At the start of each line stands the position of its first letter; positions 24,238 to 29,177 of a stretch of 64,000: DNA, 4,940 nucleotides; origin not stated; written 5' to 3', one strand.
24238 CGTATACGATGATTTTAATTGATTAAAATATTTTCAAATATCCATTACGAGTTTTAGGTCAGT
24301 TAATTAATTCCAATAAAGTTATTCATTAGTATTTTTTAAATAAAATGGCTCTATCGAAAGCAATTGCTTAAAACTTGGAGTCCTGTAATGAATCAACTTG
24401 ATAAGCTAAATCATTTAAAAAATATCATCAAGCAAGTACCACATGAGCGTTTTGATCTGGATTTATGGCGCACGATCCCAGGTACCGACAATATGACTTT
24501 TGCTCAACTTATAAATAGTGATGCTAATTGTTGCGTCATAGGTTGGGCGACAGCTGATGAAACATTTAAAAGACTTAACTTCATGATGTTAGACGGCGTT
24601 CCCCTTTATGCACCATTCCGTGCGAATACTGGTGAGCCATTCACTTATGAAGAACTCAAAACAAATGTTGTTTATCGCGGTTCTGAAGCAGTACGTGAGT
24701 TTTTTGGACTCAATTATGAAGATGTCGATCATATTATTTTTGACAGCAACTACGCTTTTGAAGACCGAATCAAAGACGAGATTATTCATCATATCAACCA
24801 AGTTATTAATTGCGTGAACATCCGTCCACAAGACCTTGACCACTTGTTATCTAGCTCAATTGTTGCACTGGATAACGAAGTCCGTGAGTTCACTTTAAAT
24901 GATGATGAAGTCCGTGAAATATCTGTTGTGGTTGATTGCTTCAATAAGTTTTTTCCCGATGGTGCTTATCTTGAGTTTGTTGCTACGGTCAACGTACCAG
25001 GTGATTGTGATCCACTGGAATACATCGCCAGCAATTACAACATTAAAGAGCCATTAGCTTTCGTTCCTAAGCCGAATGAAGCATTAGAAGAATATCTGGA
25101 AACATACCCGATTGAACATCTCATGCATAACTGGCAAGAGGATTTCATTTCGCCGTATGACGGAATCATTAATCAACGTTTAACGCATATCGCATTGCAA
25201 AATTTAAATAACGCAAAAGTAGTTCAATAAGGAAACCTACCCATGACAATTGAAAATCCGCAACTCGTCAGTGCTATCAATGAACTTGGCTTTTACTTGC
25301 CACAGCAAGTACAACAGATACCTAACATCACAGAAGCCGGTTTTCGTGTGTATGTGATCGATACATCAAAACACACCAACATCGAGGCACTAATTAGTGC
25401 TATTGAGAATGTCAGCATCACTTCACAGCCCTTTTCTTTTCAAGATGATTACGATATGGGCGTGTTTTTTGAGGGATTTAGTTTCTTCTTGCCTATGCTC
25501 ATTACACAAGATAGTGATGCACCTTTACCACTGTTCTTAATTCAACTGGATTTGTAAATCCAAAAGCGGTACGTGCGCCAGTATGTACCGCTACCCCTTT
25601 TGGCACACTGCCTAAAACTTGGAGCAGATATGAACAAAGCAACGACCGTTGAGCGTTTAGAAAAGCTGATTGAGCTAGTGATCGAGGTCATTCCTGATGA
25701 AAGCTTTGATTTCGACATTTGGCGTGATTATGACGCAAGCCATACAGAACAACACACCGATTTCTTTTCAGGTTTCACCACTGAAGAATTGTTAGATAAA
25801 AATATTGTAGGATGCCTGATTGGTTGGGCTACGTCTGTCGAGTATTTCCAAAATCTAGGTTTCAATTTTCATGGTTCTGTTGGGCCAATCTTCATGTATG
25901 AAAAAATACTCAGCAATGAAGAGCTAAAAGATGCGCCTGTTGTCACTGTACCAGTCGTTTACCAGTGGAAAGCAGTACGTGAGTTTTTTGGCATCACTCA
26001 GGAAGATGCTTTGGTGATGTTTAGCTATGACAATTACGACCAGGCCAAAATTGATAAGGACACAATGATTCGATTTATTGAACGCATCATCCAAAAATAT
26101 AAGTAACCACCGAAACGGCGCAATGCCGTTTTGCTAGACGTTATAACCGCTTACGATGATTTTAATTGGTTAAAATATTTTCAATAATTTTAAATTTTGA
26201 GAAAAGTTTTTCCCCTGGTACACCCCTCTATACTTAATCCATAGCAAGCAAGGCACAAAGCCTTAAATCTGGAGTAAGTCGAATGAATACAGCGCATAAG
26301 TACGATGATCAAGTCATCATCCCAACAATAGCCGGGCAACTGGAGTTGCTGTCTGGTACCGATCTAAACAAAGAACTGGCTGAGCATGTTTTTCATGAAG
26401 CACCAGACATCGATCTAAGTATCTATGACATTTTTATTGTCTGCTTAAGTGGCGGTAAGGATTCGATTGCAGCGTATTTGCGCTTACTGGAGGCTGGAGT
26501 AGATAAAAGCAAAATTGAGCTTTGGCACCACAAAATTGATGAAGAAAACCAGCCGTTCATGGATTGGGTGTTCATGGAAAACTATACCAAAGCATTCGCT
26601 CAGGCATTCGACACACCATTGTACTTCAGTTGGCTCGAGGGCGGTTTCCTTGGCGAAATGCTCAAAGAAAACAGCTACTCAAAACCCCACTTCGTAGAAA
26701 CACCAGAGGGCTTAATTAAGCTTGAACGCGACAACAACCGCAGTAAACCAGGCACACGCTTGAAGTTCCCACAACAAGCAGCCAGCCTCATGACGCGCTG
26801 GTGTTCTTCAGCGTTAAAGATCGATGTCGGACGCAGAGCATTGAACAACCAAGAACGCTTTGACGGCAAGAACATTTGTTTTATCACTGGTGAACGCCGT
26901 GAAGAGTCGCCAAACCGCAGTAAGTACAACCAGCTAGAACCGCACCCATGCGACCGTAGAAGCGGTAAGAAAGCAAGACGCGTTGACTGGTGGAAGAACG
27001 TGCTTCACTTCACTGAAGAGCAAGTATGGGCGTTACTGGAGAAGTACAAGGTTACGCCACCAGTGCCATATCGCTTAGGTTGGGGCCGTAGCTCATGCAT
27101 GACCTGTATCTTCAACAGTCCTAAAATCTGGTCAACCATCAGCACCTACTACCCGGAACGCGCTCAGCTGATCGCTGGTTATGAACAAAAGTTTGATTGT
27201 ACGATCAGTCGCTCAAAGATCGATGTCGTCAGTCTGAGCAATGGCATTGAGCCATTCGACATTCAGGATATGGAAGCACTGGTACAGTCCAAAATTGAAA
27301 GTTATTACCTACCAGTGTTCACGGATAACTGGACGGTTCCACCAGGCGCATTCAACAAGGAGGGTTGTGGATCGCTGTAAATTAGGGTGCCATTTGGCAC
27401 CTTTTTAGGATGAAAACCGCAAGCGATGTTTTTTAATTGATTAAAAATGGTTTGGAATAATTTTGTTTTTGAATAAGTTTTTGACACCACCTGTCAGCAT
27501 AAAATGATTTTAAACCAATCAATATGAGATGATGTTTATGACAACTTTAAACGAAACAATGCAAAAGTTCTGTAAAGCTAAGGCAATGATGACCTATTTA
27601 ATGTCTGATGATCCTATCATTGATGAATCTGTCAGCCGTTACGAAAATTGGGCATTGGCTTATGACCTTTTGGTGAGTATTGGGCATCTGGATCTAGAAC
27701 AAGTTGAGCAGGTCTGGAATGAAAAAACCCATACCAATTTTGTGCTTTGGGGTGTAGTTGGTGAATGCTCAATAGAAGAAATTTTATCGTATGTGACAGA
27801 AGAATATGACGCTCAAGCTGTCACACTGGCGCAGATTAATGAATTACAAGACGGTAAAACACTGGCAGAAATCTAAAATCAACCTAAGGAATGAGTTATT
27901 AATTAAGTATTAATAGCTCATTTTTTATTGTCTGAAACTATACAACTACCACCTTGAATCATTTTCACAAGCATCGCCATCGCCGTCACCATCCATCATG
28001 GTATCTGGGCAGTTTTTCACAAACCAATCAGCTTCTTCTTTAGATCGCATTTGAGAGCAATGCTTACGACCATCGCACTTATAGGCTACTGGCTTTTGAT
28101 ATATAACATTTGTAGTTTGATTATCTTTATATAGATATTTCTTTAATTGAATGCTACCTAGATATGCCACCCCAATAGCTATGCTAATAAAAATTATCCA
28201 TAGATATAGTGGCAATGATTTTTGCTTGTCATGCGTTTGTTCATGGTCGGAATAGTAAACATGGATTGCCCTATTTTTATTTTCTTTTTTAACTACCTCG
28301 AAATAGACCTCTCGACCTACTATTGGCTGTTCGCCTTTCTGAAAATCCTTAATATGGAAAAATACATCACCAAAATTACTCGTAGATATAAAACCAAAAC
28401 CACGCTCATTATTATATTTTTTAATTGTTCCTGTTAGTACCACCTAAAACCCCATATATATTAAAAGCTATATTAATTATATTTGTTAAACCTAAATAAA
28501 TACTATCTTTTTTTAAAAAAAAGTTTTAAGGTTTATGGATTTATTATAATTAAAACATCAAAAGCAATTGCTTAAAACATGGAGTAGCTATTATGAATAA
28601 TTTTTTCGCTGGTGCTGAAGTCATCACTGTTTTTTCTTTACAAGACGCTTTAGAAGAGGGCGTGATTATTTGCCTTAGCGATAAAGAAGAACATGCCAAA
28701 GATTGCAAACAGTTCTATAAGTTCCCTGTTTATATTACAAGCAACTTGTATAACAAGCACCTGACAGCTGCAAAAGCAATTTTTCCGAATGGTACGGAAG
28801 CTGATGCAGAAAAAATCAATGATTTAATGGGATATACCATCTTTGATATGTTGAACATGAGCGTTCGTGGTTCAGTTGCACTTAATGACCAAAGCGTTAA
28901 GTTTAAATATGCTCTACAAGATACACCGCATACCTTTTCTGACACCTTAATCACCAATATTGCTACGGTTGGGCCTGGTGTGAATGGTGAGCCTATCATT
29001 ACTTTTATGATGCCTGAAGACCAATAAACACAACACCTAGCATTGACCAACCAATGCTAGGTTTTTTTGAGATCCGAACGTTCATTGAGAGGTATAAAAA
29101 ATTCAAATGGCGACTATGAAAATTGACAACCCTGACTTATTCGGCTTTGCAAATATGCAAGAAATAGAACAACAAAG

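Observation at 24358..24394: Conserved 5' leader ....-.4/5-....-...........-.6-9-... shared by at least 14 genes on both strands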

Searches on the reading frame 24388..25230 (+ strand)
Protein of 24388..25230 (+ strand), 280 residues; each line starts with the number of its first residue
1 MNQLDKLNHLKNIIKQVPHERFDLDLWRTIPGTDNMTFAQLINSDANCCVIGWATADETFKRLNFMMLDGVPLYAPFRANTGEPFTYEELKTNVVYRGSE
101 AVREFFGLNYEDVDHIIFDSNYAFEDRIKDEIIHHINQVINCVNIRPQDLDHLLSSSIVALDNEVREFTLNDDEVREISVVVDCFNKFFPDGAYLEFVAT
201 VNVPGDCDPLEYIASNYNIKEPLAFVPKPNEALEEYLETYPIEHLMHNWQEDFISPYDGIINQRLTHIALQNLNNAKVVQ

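Call 20: search_protein_families(library=pfam, proteins=[window:24388-25230:+], max_evalue=0.01)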
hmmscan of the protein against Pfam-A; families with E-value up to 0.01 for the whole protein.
window:24388-25230:+ (280 aa): 0 families

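Call 45: search_protein_families(library=phrogs, proteins=[window:24388-25230:+], max_evalue=0.001)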
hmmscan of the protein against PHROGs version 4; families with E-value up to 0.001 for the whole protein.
window:24388-25230:+ (280 aa): 0 families

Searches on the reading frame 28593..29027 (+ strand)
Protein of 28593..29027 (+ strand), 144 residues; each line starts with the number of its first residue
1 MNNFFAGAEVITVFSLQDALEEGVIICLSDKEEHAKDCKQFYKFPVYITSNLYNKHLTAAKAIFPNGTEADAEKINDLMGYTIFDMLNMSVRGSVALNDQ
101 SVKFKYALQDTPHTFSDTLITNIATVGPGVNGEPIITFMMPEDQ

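Call 20: search_protein_families(library=pfam, proteins=[window:28593-29027:+], max_evalue=0.01)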
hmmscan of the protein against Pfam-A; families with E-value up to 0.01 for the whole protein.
window:28593-29027:+ (144 aa): 1 family
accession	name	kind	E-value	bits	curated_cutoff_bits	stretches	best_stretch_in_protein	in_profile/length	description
PF20213.3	DUF6573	-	2.5e-66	222.4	27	1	1-144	1-138/138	Family of unknown function (DUF6573)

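Call 40: search_dna_similar(query=window:28593-29027:+, collection=plasmids, mode=protein, max_rows=40, rows=spread)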
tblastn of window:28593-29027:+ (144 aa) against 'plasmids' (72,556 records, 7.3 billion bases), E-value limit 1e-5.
Records with a match: 61; places in all: 61; records where one place covers at least 80% of the query: 61.
Best place of each record, by identity: >=99% 61.
By first word of the organism name: Acinetobacter 61.
By predicted mobility (MOB-suite, as given by PLSDB): mobilizable 51; non-mobilizable 10.
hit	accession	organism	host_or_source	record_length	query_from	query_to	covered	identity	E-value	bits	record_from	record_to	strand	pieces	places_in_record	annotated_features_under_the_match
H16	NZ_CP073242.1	Acinetobacter soli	Psittacus erithacus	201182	1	144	100%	100.0%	8e-93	300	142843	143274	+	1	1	DUF6573 family protein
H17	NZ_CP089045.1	Acinetobacter ursingii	Homo sapiens,Genome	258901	1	144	100%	100.0%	8e-93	300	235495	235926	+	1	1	DUF6573 family protein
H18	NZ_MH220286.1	Acinetobacter ursingii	Homo sapiens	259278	1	144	100%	100.0%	8e-93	300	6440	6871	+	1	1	DUF6573 family protein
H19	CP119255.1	Acinetobacter johnsonii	Homo sapiens,blood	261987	1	144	100%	100.0%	8e-93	300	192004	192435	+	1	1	hypothetical protein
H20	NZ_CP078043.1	Acinetobacter junii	whole organism,washroom sink in ...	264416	1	144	100%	100.0%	8e-93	300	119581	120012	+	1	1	DUF6573 family protein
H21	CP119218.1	Acinetobacter soli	Homo sapiens,blood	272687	1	144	100%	100.0%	8e-93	300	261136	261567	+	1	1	hypothetical protein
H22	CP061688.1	Acinetobacter seifertii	Homo sapiens,blood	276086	1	144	100%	100.0%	8e-93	300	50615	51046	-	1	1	hypothetical protein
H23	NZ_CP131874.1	Acinetobacter pittii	-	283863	1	144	100%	100.0%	8e-93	300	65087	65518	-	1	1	DUF6573 family protein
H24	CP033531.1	Acinetobacter pittii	Homo sapiens,Bacterial culture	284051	1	144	100%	100.0%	8e-93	300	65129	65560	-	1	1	hypothetical protein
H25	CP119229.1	Acinetobacter soli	Homo sapiens,blood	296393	1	144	100%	100.0%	8e-93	300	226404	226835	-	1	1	hypothetical protein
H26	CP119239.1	Acinetobacter soli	Homo sapiens,blood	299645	1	144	100%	100.0%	8e-93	300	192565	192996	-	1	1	hypothetical protein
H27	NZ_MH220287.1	Acinetobacter ursingii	Homo sapiens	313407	1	144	100%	100.0%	8e-93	300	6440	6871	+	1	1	DUF6573 family protein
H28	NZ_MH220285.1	Acinetobacter ursingii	Homo sapiens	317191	1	144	100%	100.0%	8e-93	300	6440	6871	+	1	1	DUF6573 family protein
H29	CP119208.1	Acinetobacter soli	Homo sapiens,blood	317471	1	144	100%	100.0%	8e-93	300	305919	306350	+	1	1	hypothetical protein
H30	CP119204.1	Acinetobacter soli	Homo sapiens,blood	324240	1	144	100%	100.0%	8e-93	300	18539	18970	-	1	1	hypothetical protein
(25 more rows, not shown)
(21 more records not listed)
